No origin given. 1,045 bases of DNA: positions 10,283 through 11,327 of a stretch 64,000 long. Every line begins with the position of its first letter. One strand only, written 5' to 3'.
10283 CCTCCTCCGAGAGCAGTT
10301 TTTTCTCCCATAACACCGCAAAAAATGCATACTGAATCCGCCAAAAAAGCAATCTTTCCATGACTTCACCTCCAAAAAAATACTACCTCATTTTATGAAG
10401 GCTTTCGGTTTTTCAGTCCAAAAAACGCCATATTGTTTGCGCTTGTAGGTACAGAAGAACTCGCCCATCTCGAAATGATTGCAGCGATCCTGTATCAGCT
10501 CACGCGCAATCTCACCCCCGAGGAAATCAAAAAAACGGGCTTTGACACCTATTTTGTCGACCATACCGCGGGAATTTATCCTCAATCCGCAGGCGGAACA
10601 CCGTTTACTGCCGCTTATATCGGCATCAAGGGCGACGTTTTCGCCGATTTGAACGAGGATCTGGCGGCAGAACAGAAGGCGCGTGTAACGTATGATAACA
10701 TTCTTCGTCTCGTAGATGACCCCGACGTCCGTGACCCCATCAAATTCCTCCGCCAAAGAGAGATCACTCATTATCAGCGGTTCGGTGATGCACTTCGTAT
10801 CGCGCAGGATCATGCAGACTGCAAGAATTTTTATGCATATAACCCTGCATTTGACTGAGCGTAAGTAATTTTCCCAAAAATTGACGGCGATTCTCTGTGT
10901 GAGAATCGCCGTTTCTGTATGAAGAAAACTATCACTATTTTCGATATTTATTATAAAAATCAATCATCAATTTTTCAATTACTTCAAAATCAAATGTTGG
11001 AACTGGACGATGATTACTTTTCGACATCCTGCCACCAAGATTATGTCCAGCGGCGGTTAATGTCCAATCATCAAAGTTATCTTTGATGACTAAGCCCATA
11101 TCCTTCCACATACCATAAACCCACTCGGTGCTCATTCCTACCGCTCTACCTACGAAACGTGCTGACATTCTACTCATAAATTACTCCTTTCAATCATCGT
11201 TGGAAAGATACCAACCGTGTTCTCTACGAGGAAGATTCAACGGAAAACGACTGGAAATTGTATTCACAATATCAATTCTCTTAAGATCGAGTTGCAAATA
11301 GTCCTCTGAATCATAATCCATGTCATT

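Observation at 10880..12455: Low-GC three-gene cassette: MerR-like regulator with novel 200-aa C-domain plus two small proteins, next to the element junction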

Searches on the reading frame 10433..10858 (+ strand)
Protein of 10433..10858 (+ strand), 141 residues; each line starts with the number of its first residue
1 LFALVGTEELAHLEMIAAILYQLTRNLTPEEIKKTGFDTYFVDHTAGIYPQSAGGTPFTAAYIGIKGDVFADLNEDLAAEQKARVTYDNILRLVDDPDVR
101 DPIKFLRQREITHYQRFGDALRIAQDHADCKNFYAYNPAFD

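Call 5: search_protein_families(library=pfam, proteins=[window:10433-10858:+], max_evalue=0.1)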
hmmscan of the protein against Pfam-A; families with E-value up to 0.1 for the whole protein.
window:10433-10858:+ (141 aa): 2 families
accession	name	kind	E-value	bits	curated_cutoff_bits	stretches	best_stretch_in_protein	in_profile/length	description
PF05067.18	Mn_catalase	-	2.7e-31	109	27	1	5-128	62-198/284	Manganese containing catalase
PF02915.23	Rubrerythrin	-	0.079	13.8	22.8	0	2-118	35-134/137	Rubrerythrin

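Call 8: search_protein_families(library=ncbifam, proteins=[window:10433-10858:+], max_evalue=0.1)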
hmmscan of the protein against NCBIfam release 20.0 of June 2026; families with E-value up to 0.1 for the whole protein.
window:10433-10858:+ (141 aa): 3 families
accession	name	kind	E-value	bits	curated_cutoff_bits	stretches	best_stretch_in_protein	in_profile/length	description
NF052557.1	ManCatBAC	equivalog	2.4e-16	59.9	350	1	5-126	62-195/268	manganese catalase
NF058679.1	EncB_fam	subfamily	0.028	14.4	90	0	69-126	21-78/117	encapsulin nanocompartment ferritin-likeEncB family encapsulin nanocompartment ferritin-like cargo protein cargo protein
TIGR04535.1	ferrit_encaps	subfamily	0.062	13.3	125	0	72-128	18-73/114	encapsulin-associated ferritin-like protein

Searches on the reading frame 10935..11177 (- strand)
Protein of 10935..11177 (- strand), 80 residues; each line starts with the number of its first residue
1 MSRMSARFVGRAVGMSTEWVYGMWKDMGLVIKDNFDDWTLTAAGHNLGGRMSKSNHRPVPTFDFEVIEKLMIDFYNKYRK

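Call 5: search_protein_families(library=pfam, proteins=[window:10935-11177:-], max_evalue=0.1)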
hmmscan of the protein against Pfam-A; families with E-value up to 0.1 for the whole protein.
window:10935-11177:- (80 aa): 0 families

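Call 6: search_protein_families(library=phrogs, proteins=[window:10935-11177:-], max_evalue=0.1)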
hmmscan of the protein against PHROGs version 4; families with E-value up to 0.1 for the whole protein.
window:10935-11177:- (80 aa): 0 families

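Call 7: search_protein_families(library=padloc, proteins=[window:10935-11177:-], max_evalue=0.1)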
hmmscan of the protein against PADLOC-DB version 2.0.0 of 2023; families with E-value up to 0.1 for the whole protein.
window:10935-11177:- (80 aa): 1 family
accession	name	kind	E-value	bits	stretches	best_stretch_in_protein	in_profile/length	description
PDLC05067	PDC-S69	-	0.00015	19.6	1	3-56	79-131/289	-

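Call 8: search_protein_families(library=ncbifam, proteins=[window:10935-11177:-], max_evalue=0.1)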
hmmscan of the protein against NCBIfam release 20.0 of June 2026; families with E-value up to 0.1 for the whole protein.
window:10935-11177:- (80 aa): 0 families

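Call 28: find_homologous_proteins(query=window:10935-11177:-, max_evalue=0.01)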
Query window:10935-11177:- (80 aa): 118 proteins with E <= 0.01 among 118 candidates.
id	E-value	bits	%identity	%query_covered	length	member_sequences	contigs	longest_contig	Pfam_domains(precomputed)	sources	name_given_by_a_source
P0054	4.7e-49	181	100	100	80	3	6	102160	-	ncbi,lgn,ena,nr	ncbi:MAG: hypothetical protein J6K63_00865 [Clostridia bacterium]|nr:hypothetical protein [Clostridi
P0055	7.5e-43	162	88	100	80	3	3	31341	-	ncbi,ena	-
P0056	3.3e-42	159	86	100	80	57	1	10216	-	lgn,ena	-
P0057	6.2e-42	159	86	100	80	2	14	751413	-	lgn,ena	-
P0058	1.2e-41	158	86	100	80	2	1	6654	-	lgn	-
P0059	8.2e-41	155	84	100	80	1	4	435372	-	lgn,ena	-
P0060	9.0e-41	155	85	100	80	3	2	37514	-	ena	-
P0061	8.5e-40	152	83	100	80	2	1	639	-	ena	-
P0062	1.4e-39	151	83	100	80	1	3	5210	-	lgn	-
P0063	1.8e-39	151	83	100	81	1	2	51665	-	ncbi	-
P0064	3.3e-39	150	84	100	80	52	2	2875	-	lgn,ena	-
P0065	3.7e-39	150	83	100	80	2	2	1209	-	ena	-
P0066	6.2e-39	149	83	100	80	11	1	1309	-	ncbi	-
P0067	1.9e-38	148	84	100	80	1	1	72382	-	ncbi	-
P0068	8.8e-38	145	80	100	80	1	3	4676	-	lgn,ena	-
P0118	2.5e-31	125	73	100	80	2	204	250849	-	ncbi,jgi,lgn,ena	-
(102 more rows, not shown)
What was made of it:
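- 10935..11177 (-): Gene C: 80 aa, basic, predicted MerR/excisionase-type winged-helix DNA-binding protein. 118 homolog clusters at 54-100% identity (call 28).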

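Call 30: find_encoding_contigs(protein=P0118, flank=6000, max_places=5)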
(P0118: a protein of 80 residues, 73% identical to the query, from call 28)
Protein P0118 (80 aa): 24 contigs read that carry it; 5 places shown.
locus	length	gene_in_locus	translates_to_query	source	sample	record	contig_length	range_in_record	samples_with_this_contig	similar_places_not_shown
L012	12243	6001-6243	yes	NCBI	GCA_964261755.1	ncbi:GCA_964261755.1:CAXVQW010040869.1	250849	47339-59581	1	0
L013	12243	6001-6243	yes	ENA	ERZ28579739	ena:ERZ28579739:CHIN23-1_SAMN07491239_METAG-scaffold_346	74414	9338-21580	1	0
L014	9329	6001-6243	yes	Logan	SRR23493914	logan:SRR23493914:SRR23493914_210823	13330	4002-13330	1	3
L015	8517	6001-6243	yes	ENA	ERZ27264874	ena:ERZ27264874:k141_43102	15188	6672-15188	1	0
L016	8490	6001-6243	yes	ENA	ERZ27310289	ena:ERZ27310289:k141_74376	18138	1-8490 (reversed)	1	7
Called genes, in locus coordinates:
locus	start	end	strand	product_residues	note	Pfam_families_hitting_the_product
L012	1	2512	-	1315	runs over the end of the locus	PF25199:nSTAND_NTPase5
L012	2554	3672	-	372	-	PF02661:Fic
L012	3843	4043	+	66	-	-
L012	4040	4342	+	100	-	-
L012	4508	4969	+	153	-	PF12844:HTH_19 (faint), PF13560:HTH_31 (weak), PF01381:HTH_3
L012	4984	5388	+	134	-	-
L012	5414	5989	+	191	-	PF06961:DUF1294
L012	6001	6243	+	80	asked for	-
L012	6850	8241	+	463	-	PF28494:GlyRS_ins_1 (weak), PF00587:tRNA-synt_2b, PF03129:HGTP_anticodon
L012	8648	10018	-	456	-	PF01235:Na_Ala_symp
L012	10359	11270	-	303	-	PF02729:OTCace_N, PF00185:OTCace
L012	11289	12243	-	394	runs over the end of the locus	PF00202:Aminotran_3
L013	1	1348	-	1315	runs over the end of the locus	PF25199:nSTAND_NTPase5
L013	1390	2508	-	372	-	PF02661:Fic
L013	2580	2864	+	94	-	PF00589:Phage_integrase (weak)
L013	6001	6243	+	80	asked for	-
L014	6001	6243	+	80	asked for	-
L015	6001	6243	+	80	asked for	-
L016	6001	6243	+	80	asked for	-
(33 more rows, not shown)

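Call 61: search_protein_families(library=pfam, alignment_id=A2, max_evalue=0.05)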
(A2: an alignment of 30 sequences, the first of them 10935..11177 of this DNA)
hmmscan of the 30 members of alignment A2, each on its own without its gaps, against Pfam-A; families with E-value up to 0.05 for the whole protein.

A. member 1, window:10935-11177:- (80 aa): 0 families

B. families by the number of members that match (of 30 scanned): 3 families
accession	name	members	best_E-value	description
PF18869.6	HEPN_RnaseLS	4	0.02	RnaseLS-like HEPN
PF14338.12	Mrr_N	2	0.026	Mrr N-terminal domain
PF09088.17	MIF4G_like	1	0.035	MIF4G like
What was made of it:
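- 10935..11177 (-): No Pfam family (calls 5, 61).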

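Call 63: find_related_loci(query=A2, collection=viral_contigs, flank=4000)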
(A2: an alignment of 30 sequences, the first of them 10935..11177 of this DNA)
Query A2 (80 aa) in viral_contigs; peptide patterns used: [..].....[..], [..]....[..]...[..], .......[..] (x = any residue, [..] = any of these).
280 stretches matched a pattern; 3 encode a relative of the query (tblastn E <= 1e-3); 3 distinct loci.
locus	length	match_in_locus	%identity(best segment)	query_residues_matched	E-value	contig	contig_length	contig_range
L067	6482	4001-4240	79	1-80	7e-42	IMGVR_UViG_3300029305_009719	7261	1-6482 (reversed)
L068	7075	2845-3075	58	1-77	1e-30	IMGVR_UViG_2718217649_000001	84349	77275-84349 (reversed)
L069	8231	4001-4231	58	1-77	1e-30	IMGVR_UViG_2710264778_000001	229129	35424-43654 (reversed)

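Call 66: predict_structure(alignment_id=A2)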
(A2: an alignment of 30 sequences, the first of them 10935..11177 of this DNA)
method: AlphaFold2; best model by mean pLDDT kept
length: 80 residues; sequences in the alignment: 30
mean_pLDDT: 93.8   pTM: 0.84
mean pLDDT of the five models: 93.8, 92.5, 92.2, 91.6, 91.4
residues with pLDDT >= 90: 70; 70-90: 8; 50-70: 2; < 50: 0
segments of 3 or more residues with pLDDT < 50: none
pLDDT, mean of each block of 10 residues (from residue 1): 92 97 98 94 97 88 97 88
secondary structure, 60 per line:
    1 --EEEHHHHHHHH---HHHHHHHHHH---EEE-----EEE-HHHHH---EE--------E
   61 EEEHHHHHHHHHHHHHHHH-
elements in order: E3-5 H6-13 H17-26 E30-32 E38-40 H42-46 E60-63 H64-79
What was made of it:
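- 10935..11177 (-): AF2 model pLDDT 93.8 (call 66).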

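Call 75: find_encoding_contigs(protein=P0057, flank=5000, max_places=5)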
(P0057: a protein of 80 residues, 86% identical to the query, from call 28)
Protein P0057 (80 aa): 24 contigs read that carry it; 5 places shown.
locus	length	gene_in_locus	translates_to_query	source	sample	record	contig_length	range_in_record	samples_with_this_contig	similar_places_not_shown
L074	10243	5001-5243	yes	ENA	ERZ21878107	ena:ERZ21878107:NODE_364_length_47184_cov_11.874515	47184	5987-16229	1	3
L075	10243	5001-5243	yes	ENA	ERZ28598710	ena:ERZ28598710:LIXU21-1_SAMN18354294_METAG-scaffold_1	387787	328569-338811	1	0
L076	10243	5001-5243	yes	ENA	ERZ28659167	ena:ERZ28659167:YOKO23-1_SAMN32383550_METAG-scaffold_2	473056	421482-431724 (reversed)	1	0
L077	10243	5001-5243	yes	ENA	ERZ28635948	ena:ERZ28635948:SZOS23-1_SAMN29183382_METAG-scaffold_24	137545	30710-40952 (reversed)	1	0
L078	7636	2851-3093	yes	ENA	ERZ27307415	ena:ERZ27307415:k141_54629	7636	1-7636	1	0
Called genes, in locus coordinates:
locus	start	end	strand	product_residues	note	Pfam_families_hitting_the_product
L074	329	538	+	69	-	PF12728:HTH_17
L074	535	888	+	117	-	PF13730:HTH_36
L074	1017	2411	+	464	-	PF14659:Phage_int_SAM_3, PF00589:Phage_integrase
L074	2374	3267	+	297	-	PF14659:Phage_int_SAM_3, PF00589:Phage_integrase (weak)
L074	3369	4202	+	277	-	PF00376:MerR (weak), PF13411:MerR_1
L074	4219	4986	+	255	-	-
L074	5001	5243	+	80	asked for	-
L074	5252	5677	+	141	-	-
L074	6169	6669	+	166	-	PF01966:HD (weak)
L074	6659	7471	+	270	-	PF21302:Zn_ribbon_RlmA, PF13489:Methyltransf_23 (weak), PF13847:Methyltransf_31, PF08241:Methyltransf_11, PF08242:Methyltransf_12 (weak), PF13649:Methyltransf_25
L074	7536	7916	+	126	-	PF05164:ZapA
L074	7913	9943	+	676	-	PF01136:Peptidase_U32, PF12392:DUF3656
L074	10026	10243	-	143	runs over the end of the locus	PF01220:DHquinase_II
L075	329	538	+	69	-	PF12728:HTH_17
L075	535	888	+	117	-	PF13730:HTH_36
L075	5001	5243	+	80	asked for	-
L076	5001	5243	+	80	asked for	-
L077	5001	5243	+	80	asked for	-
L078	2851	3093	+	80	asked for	-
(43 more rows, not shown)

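Call 81: search_protein_families(library=pfam, proteins=[L074:3369-4202:+, L074:4219-4986:+, L074:5252-5677:+], max_evalue=0.01)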
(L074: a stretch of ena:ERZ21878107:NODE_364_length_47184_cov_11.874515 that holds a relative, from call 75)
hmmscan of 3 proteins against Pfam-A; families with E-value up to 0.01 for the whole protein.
L074:3369-4202:+ (277 aa): 2 families
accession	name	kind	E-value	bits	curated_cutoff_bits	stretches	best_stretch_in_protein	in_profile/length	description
PF13411.12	MerR_1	-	3.6e-14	53.1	21.6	1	3-69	1-64/69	MerR HTH family regulatory protein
PF00376.29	MerR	-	5.6e-06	26.5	28.2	1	10-43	7-38/38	MerR family regulatory protein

L074:4219-4986:+ (255 aa): 2 families
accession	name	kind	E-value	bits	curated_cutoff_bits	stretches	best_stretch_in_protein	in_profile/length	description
PF08271.17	Zn_Ribbon_TF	-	0.00099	19.1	29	1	25-55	1-31/43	TFIIB zinc-binding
PF02150.21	Zn_ribbon_RPB9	-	0.0041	17.4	25.2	0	66-97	3-32/36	RNA polymerases M/15 Kd subunit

L074:5252-5677:+ (141 aa): 0 families

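Call 84: search_dna_similar(query=window:10935-11177:-, collection=phages, mode=protein, max_evalue=0.001, max_rows=10)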
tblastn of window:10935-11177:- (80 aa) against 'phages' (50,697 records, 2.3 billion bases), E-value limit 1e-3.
No match.
